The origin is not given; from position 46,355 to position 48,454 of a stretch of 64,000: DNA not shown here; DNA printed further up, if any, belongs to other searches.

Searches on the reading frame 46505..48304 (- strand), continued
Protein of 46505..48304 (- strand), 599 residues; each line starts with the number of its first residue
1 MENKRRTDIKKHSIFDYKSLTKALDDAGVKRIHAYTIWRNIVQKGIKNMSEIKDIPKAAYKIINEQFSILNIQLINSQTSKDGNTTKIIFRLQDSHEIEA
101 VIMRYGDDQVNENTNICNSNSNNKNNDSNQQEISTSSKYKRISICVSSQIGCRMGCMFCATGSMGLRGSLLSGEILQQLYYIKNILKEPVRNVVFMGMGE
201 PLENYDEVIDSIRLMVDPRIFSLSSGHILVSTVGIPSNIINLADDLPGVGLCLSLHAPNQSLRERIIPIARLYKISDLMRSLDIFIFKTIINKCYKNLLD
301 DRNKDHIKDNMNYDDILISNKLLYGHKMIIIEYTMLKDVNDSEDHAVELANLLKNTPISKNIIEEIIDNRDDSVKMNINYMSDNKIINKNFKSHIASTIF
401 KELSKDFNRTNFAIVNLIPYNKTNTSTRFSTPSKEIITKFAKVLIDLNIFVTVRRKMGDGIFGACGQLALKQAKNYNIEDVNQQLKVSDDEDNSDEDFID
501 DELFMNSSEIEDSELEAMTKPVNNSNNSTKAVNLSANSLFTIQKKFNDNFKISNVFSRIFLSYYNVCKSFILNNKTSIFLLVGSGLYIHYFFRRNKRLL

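Call 6: find_homologous_proteins(query=window:46505-48304:-, max_evalue=0.00001)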
Query window:46505-48304:- (599 aa): 6670 proteins with E <= 0.00001 among 8000 candidates; the best 120 are listed.
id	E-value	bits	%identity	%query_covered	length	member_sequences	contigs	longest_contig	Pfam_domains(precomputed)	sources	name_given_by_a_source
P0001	0.0e+0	1281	98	100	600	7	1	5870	PF04055.28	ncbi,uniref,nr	ncbi:hypothetical protein [Cryptosporidium hominis TU502]|uniref:hypothetical protein n=1 Tax=Crypto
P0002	0.0e+0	1218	93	100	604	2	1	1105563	PF04055.28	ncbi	ncbi:Ribosomal RNA large subunit methyltransferase RlmN/Cfr with Radical SAM domain [Cryptosporidium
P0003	0.0e+0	1138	86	100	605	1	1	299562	PF04055.28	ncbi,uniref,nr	ncbi:radical SAM domain-containing [Cryptosporidium sp. chipmunk genotype I]|uniref:radical SAM doma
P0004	0.0e+0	1073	82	99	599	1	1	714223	PF04055.28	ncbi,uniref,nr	ncbi:uncharacterized protein cubi_01588 [Cryptosporidium ubiquitum]|uniref:Radical SAM core domain-c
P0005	5.7e-283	958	73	100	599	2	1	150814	PF04055.28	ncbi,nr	ncbi:putative transmembrane protein [Cryptosporidium canis]|nr:putative transmembrane protein [Crypt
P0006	2.6e-279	946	72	100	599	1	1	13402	PF04055.28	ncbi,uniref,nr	ncbi:putative transmembrane protein [Cryptosporidium canis]|uniref:Transmembrane protein n=1 Tax=Cry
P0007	4.7e-268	909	70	100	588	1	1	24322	PF04055.28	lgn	-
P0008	9.3e-199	680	56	99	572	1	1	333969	PF04055.28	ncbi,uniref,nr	ncbi:hypothetical protein FG386_001402 [Cryptosporidium ryanae]|uniref:uncharacterized protein n=1 T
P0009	3.3e-194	665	56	99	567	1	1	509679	PF04055.28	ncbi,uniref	ncbi:hypothetical protein RS030_6817 [Cryptosporidium xiaoi]|uniref:Radical SAM core domain-containi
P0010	5.8e-192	658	55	99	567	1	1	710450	PF04055.28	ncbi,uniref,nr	ncbi:hypothetical protein FG379_003579 [Cryptosporidium bovis]|uniref:uncharacterized protein n=1 Ta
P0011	7.7e-135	469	48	83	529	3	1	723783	PF04055.28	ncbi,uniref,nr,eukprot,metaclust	ncbi:radical SAM domain-containing protein [Cryptosporidium muris RN66]|uniref:Radical SAM domain-co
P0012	7.2e-81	291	35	75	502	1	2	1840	PF04055.28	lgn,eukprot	eukprot:gene8640-1047_t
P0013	1.3e-80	290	36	74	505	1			PF04055.28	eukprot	eukprot:m.211658 g.211658 ORF g.211658 m.211658 type:complete len:506 (-) comp13785_c3_seq53:3852-53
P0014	1.9e-79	286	35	78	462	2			PF04055.28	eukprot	eukprot:CAMPEP_0184494270 /NCGR_PEP_ID=MMETSP0113_2-20130426/28296_1 /TAXON_ID=91329 /ORGANISM="Norr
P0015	5.7e-77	278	36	77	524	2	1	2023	PF04055.28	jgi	-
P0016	1.0e-76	277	35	86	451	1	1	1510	PF04055.28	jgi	-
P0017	1.2e-75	274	35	78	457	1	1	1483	PF04055.28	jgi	-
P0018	3.0e-75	272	33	74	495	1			PF04055.28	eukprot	eukprot:m.32659 g.32659 ORF g.32659 m.32659 type:complete len:496 (-) comp9543_c0_seq1:217-1704(-)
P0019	2.9e-74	269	33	78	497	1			PF04055.28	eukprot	eukprot:m.1065271 g.1065271 ORF g.1065271 m.1065271 type:complete len:498 (-) comp24219_c1_seq13:831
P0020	3.4e-74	269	44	48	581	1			PF04055.28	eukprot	eukprot:m.75719 g.75719 ORF g.75719 m.75719 type:complete len:582 (-) comp14490_c0_seq4:147-1892(-)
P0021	6.1e-73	265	33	79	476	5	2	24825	PF04055.28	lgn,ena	-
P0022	1.3e-72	264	37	60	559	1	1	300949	PF04055.28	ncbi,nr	ncbi:radical SAM domain-containing protein [Zopfochytrium polystomum]|nr:radical SAM domain-containi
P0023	1.6e-72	263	43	44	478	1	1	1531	PF04055.28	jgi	jgi:adenine C2-methylase RlmN of 23S rRNA A2503 and tRNA A37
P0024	3.9e-72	262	33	77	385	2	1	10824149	PF04055.28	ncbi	ncbi:unnamed protein product [Calypogeia fissa]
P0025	4.2e-72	262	31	81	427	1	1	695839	PF04055.28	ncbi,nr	ncbi:hypothetical protein EDD86DRAFT_205479 [Gorgonomyces haynaldii]|nr:hypothetical protein EDD86DR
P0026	5.4e-72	262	39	59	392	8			PF04055.28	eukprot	eukprot:GHVT01047642.1.p1 GENE.GHVT01047642.1~~GHVT01047642.1.p1 ORF type:complete len:393 (-),score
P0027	7.1e-72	261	36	77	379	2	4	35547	PF04055.28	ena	-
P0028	8.3e-72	261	33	79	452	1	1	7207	PF04055.28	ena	-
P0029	2.2e-71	260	34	79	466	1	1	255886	PF04055.28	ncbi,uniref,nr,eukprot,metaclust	ncbi:unnamed protein product [Vitrella brassicaformis CCMP3155]|uniref:Radical SAM core domain-conta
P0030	4.5e-71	259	33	78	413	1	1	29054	PF04055.28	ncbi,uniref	ncbi:hypothetical protein K7432_003497 [Basidiobolus ranarum]|uniref:Radical SAM core domain-contain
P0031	4.9e-71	259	33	77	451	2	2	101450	PF04055.28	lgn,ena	-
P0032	3.0e-70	256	34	74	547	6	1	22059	PF04055.28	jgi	jgi:23S rRNA (adenine(2503)-C(2))-methyltransferase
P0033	3.4e-70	256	34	77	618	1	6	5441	PF04055.28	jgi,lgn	-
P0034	4.9e-70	255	34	77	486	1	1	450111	PF04055.28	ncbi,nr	ncbi:sorting nexin [Rhizophlyctis rosea]|nr:sorting nexin [Rhizophlyctis rosea]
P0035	4.9e-70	255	33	85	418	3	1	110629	PF04055.28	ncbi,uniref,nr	ncbi:hypothetical protein P43SY_009622 [Pythium insidiosum]|uniref:Radical SAM core domain-containin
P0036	2.7e-69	253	33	89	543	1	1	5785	PF04055.28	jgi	jgi:adenine C2-methylase RlmN of 23S rRNA A2503 and tRNA A37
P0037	3.1e-69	253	34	80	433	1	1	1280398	PF04055.28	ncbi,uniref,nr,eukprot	ncbi:hypothetical protein Poli38472_008558 [Pythium oligandrum]|uniref:Radical SAM core domain-conta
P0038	4.6e-69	252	34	81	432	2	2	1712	PF04055.28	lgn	-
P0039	1.0e-68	251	31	80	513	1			PF04055.28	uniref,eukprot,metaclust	uniref:Radical SAM core domain-containing protein n=1 Tax=Chromera velia CCMP2878 TaxID=1169474 RepI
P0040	1.1e-68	251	33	77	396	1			PF04055.28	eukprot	eukprot:TRINITY_DN6798_c0_g1_i1.p1 TRINITY_DN6798_c0_g1~~TRINITY_DN6798_c0_g1_i1.p1 ORF type:complet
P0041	1.3e-68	251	35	81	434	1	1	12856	PF04055.28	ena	-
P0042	1.4e-68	250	32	79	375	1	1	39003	PF04055.28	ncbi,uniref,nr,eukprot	ncbi:radical SAM superfamily protein [Klebsormidium nitens]|uniref:Radical SAM superfamily protein n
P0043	1.8e-68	250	32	78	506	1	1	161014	PF04055.28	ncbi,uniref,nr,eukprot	ncbi:hypothetical protein CXG81DRAFT_10493 [Caulochytrium protostelioides]|uniref:Radical SAM core d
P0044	3.0e-68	249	35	76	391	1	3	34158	PF04055.28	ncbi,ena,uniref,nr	ncbi:MAG: hypothetical protein KVP17_003704 [Porospora cf. gigantea B]|uniref:uncharacterized protei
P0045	3.7e-68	249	32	79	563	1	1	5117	PF04055.28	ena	-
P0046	4.1e-68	249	33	80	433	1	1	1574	PF04055.28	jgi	jgi:23S rRNA (adenine(2503)-C(2))-methyltransferase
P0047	4.8e-68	249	31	82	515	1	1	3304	PF04055.28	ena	-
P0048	6.1e-68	248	35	57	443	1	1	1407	PF04055.28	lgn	-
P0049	1.3e-67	247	32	79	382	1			PF04055.28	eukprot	eukprot:jgi/Chlat1/202/Chrsp1S03119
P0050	1.4e-67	247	33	80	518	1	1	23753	PF04055.28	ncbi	-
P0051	1.9e-67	247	39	59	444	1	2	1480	PF04055.28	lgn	-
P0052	2.3e-67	246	32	78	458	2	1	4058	PF04055.28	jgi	jgi:adenine C2-methylase RlmN of 23S rRNA A2503 and tRNA A37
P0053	3.6e-67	246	33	89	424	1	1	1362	PF04055.28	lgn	-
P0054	4.5e-67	245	31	79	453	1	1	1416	PF04055.28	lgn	-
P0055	5.0e-67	245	34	80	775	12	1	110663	PF00536.38,PF04055.28,PF07647.25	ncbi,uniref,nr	ncbi:hypothetical protein JM18_002642 [Phytophthora kernoviae]|uniref:SAM domain-containing protein 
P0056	7.3e-67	245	34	71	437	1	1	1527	PF04055.28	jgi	-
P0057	7.6e-67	245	38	60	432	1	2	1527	PF04055.28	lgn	-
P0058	1.0e-66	244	34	82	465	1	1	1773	PF04055.28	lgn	-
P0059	1.3e-66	244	31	77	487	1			PF04055.28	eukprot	eukprot:GHVH01000222.1.p1 GENE.GHVH01000222.1~~GHVH01000222.1.p1 ORF type:complete len:488 (-),score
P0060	2.6e-66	243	33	78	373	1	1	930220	PF04055.28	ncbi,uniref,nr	ncbi:PREDICTED: uncharacterized protein LOC104825385 [Tarenaya hassleriana]|uniref:uncharacterized p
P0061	3.0e-66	243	33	80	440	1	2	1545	PF04055.28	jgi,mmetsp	mmetsp:Transcript_89917/g.196801 ORF Transcript_89917/g.196801 Transcript_89917/m.196801 type:comple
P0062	4.6e-66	242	34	78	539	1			PF04055.28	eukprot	eukprot:gene11374-23807_t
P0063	4.6e-66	242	35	71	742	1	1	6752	PF04055.28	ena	-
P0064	4.8e-66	242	34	74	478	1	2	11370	PF04055.28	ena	-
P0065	6.9e-66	242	31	78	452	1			PF04055.28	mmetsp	mmetsp:Transcript_3246/g.4910 ORF Transcript_3246/g.4910 Transcript_3246/m.4910 type:complete len:45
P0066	9.9e-66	241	31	79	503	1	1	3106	PF04055.28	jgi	jgi:23S rRNA (adenine(2503)-C(2))-methyltransferase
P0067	1.1e-65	241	33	79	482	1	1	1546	PF04055.28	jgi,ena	-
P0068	1.1e-65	241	32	78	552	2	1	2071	PF04055.28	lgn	-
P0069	1.2e-65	241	34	67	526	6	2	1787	PF04055.28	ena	-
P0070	1.3e-65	241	33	80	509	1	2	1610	PF04055.28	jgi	-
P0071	1.4e-65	241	30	80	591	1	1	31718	PF04055.28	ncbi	ncbi:sorting nexin, partial [Phlyctochytrium bullatum]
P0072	1.4e-65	241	34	77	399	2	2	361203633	PF04055.28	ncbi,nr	ncbi:Dual-specificity RNA methyltransferase RlmN [Rhynchospora pubera]|nr:Dual-specificity RNA methy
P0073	2.3e-65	240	29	91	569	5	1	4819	PF04055.28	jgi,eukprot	jgi:adenine C2-methylase RlmN of 23S rRNA A2503 and tRNA A37|eukprot:COSAG03_NODE_261_length_9786_co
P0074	2.4e-65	240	33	78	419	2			PF04055.28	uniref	uniref:Radical SAM core domain-containing protein n=1 Tax=Globisporangium ultimum (strain ATCC 20000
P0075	2.5e-65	240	32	78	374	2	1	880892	PF04055.28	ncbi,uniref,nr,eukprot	ncbi:hypothetical protein SELMODRAFT_182858 [Selaginella moellendorffii]|uniref:Radical SAM core dom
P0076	3.1e-65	239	33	80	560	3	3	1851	PF04055.28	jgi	jgi:adenine C2-methylase RlmN of 23S rRNA A2503 and tRNA A37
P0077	3.3e-65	239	38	59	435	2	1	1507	PF04055.28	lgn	-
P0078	3.4e-65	239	36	60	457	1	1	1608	PF04055.28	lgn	-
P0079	3.5e-65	239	31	84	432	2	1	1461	PF04055.28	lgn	-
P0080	3.6e-65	239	32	76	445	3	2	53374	PF04055.28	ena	-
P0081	4.6e-65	239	33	80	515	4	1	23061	PF04055.28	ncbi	-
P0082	4.8e-65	239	33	78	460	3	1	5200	PF04055.28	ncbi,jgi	jgi:23S rRNA (adenine(2503)-C(2))-methyltransferase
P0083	7.5e-65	238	33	76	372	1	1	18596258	PF04055.28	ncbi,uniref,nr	ncbi:LOW QUALITY PROTEIN: dual-specificity RNA methyltransferase RlmN [Phoenix dactylifera]|uniref:L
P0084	1.1e-64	238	33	80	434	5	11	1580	PF04055.28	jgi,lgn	-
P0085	1.2e-64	238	32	78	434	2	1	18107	PF04055.28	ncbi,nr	ncbi:hypothetical protein BBJ28_00013164 [Nothophytophthora sp. Chile5]|nr:hypothetical protein BBJ2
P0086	1.2e-64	237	31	80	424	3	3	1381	PF04055.28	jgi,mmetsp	mmetsp:Transcript_1090/g.1423 ORF Transcript_1090/g.1423 Transcript_1090/m.1423 type:complete len:42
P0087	1.4e-64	237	33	67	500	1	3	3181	PF04055.28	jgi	jgi:23S rRNA (adenine(2503)-C(2))-methyltransferase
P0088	1.8e-64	237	34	76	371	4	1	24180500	PF04055.28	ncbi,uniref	ncbi:uncharacterized protein [Typha latifolia]|uniref:uncharacterized protein isoform X1 n=1 Tax=Typ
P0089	2.1e-64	237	37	59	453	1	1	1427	PF04055.28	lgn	-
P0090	2.1e-64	237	33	76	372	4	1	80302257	PF04055.28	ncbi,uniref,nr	ncbi:uncharacterized protein [Elaeis guineensis]|uniref:Uncharacterized protein LOC105060692 n=1 Tax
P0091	2.3e-64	237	31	75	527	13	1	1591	PF04055.28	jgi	-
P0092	2.5e-64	236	32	81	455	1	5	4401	PF04055.28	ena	-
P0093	2.9e-64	236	33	77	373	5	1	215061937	PF04055.28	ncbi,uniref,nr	ncbi:hypothetical protein LUZ61_006564 [Rhynchospora tenuis]|uniref:Radical SAM core domain-containi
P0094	3.1e-64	236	33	78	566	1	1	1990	PF04055.28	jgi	jgi:23S rRNA (adenine(2503)-C(2))-methyltransferase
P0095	3.3e-64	236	32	80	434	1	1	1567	PF04055.28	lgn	-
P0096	3.6e-64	236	31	79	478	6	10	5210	PF04055.28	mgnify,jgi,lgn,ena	mgnify:CR=1 FL=1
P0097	4.4e-64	236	32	78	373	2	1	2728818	PF04055.28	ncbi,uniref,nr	ncbi:unnamed protein product [Microthlaspi erraticum]|uniref:Radical SAM core domain-containing prot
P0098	4.4e-64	236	31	79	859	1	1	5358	PF04055.28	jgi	jgi:sorting nexin-8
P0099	4.7e-64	236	31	79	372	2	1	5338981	PF04055.28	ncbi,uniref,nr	ncbi:hypothetical protein TIFTF001_007180 [Ficus carica]|uniref:Radical SAM core domain-containing p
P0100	4.8e-64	235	32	80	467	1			PF04055.28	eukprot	eukprot:CAMPEP_0197031992 /NCGR_PEP_ID=MMETSP1384-20130603/10787_1 /TAXON_ID=29189 /ORGANISM="Ammoni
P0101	4.9e-64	235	33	80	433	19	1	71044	PF04055.28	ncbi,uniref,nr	ncbi:hypothetical protein PR003_g1582 [Phytophthora rubi]|uniref:Radical SAM core domain-containing 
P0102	5.1e-64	235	32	80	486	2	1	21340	PF04055.28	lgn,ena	-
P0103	6.0e-64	235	33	77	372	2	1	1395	PF04055.28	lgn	-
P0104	6.9e-64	235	33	77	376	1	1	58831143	PF04055.28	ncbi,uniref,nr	ncbi:dual-specificity RNA methyltransferase RlmN [Cinnamomum micranthum f. kanehirae]|uniref:Dual-sp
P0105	7.0e-64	235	33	77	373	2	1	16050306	PF04055.28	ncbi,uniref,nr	ncbi:uncharacterized protein M6B38_418600 [Iris pallida]|uniref:Radical SAM core domain-containing p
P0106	8.9e-64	235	35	60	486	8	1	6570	PF04055.28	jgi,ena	-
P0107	1.1e-63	234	32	78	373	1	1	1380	PF04055.28,PF13353.12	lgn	-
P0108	1.1e-63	234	36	61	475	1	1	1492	PF04055.28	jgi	-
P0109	1.1e-63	234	33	80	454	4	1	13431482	PF04055.28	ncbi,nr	ncbi:hypothetical protein PInf_025266 [Phytophthora infestans]|nr:hypothetical protein PInf_025266 [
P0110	1.7e-63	234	31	52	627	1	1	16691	PF04055.28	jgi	jgi:adenine C2-methylase RlmN of 23S rRNA A2503 and tRNA A37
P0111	1.8e-63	234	33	78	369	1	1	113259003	PF04055.28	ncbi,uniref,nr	ncbi:uncharacterized protein A4U43_C03F27040 [Asparagus officinalis]|uniref:Radical SAM core domain-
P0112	1.8e-63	234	32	82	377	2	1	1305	PF04055.28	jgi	-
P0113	1.9e-63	234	33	82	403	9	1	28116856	PF04055.28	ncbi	ncbi:hypothetical protein ACLB2K_012733 [Fragaria x ananassa]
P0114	2.0e-63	233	32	80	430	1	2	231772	PF04055.28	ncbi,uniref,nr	ncbi:unnamed protein product [Peronospora farinosa]|uniref:Radical SAM core domain-containing protei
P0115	2.2e-63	233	31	81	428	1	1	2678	PF04055.28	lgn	-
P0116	2.6e-63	233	36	59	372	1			PF04055.28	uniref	uniref:Ribosomal RNA large subunit methyltransferase N n=1 Tax=Anthurium amnicola TaxID=1678845 RepI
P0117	3.0e-63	233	32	82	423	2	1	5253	PF04055.28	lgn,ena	-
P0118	3.5e-63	233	35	59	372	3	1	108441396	PF04055.28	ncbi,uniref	ncbi:hypothetical protein M5K25_025655 [Dendrobium thyrsiflorum]|uniref:Radical SAM core domain-cont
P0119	3.9e-63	232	32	82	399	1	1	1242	PF04055.28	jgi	-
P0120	4.1e-63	232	39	45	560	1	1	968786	PF04055.28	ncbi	ncbi:unnamed protein product, partial [Pylaiella littoralis]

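Call 7: list_cluster_members(proteins=[window:46505-48304:-, window:49145-50482:+])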
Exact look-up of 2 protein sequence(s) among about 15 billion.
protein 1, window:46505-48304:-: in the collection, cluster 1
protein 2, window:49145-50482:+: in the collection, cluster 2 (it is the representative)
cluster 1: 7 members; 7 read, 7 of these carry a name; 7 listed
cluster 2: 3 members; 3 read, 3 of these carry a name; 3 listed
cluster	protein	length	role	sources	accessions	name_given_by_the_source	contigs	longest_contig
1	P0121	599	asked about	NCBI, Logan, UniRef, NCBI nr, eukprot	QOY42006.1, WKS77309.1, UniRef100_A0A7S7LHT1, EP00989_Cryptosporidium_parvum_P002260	Ribosomal RNA large subunit methyltransferase RlmN/Cfr with Radical SAM domain ... | Radical SAM core domain-containing protein n=2 Tax=Cryptosporidium parvum TaxID=5807 ... | QOY42006.1 hypothetical protein CPATCC_001600 [Cryptosporidium parvum]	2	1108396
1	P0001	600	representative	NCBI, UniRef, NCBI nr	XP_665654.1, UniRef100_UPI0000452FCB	hypothetical protein [Cryptosporidium hominis TU502] | hypothetical protein n=1 Tax=Cryptosporidium hominis (strain TU502) TaxID=353151 ...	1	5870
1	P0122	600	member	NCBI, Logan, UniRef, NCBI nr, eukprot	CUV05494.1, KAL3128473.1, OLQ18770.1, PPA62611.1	unnamed protein product [Cryptosporidium hominis] | Ribosomal RNA large subunit methyltransferase RlmN/Cfr with Radical SAM domain n=1 ... | putative dual-specificity RNA methyltransferase RlmN [Cryptosporidium hominis]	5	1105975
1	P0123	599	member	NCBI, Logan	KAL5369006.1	putative transmembrane protein [Cryptosporidium parvum]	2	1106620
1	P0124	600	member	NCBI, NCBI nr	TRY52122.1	Ribosomal RNA large subunit methyltransferase RlmN/Cfr with Radical SAM domain ...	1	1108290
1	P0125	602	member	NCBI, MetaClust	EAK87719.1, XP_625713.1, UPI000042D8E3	conserved protein with transmembrane region at C-terminus, partial [Cryptosporidium ... | status=active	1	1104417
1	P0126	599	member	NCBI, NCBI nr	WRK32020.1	Ribosomal RNA large subunit methyltransferase RlmN/Cfr with Radical SAM domain ...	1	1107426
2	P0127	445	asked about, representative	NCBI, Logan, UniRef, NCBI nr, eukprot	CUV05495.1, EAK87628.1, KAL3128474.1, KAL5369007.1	26S proteasome regulatory subunit S4 like AAA ATpase [Cryptosporidium parvum Iowa II] | 26S proteasome regulatory subunit 4 homolog n=3 Tax=Cryptosporidium TaxID=5806 ... | QOY42007.1 hypothetical protein CPATCC_001601 [Cryptosporidium parvum]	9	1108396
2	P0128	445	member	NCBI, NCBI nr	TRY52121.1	26S proteasome subunit P45 [Cryptosporidium tyzzeri]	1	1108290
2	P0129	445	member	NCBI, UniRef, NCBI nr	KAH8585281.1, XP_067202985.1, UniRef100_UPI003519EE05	26S proteasome regulatory subunit 4 A-like [Cryptosporidium sp. chipmunk genotype I] | 26S proteasome regulatory subunit 4 A-like n=1 Tax=Cryptosporidium sp. chipmunk genotype ...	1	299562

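Call 17: list_cluster_members(proteins=[P0050, P0081, P0067, P0012, P0013, P0014, P0018, P0020, P0026, P0059])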
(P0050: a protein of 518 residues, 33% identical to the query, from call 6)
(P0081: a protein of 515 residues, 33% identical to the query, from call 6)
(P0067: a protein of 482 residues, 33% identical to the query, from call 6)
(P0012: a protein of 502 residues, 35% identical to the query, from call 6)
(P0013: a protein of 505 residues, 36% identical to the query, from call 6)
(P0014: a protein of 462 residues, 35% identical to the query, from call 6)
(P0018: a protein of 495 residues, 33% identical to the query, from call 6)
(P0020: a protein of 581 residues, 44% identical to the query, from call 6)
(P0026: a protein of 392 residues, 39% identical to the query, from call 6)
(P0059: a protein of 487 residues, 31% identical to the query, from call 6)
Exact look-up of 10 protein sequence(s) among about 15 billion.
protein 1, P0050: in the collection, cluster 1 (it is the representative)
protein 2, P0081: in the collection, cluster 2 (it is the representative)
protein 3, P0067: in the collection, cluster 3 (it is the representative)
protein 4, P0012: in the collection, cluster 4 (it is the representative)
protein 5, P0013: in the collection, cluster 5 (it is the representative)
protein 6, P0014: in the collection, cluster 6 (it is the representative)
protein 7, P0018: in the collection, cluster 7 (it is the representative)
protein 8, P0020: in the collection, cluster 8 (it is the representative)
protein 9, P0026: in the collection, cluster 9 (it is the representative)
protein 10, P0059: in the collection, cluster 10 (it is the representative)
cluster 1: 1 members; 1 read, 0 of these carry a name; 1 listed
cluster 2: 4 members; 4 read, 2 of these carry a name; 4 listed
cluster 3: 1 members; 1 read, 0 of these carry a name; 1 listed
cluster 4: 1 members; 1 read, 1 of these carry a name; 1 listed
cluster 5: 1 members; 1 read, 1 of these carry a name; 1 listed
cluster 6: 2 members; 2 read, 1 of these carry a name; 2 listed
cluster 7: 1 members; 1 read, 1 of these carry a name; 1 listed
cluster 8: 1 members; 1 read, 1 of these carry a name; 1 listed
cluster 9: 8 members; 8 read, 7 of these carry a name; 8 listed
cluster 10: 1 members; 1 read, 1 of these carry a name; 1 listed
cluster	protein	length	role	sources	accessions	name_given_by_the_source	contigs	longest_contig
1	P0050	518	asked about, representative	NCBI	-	-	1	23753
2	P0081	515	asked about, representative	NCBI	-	-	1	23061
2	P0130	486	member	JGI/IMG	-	sorting nexin-8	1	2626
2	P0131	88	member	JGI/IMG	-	hypothetical protein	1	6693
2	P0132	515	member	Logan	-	-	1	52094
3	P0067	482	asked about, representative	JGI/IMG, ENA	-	-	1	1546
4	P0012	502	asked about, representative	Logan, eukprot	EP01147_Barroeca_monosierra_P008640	gene8640-1047_t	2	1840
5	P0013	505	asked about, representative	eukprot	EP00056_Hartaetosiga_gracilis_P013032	m.211658 g.211658 ORF g.211658 m.211658 type:complete len:506 (-) ...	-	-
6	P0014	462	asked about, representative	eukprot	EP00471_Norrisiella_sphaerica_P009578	CAMPEP_0184494270 /NCGR_PEP_ID=MMETSP0113_2-20130426/28296_1 /TAXON_ID=91329 ...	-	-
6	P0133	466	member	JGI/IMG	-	-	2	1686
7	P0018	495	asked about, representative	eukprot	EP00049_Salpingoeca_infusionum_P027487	m.32659 g.32659 ORF g.32659 m.32659 type:complete len:496 (-) comp9543_c0_seq1:217-1704(-)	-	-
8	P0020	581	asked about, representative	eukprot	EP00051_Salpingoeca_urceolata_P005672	m.75719 g.75719 ORF g.75719 m.75719 type:complete len:582 (-) ...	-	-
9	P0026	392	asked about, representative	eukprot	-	GHVT01047642.1.p1 GENE.GHVT01047642.1~~GHVT01047642.1.p1 ORF type:complete len:393 ...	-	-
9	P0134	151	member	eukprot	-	GHVT01047643.1.p1 GENE.GHVT01047643.1~~GHVT01047643.1.p1 ORF type:complete len:152 ...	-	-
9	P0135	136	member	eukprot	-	GHVT01047638.1.p1 GENE.GHVT01047638.1~~GHVT01047638.1.p1 ORF type:complete len:137 ...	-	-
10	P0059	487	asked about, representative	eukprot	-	GHVH01000222.1.p1 GENE.GHVH01000222.1~~GHVH01000222.1.p1 ORF type:complete len:488 ...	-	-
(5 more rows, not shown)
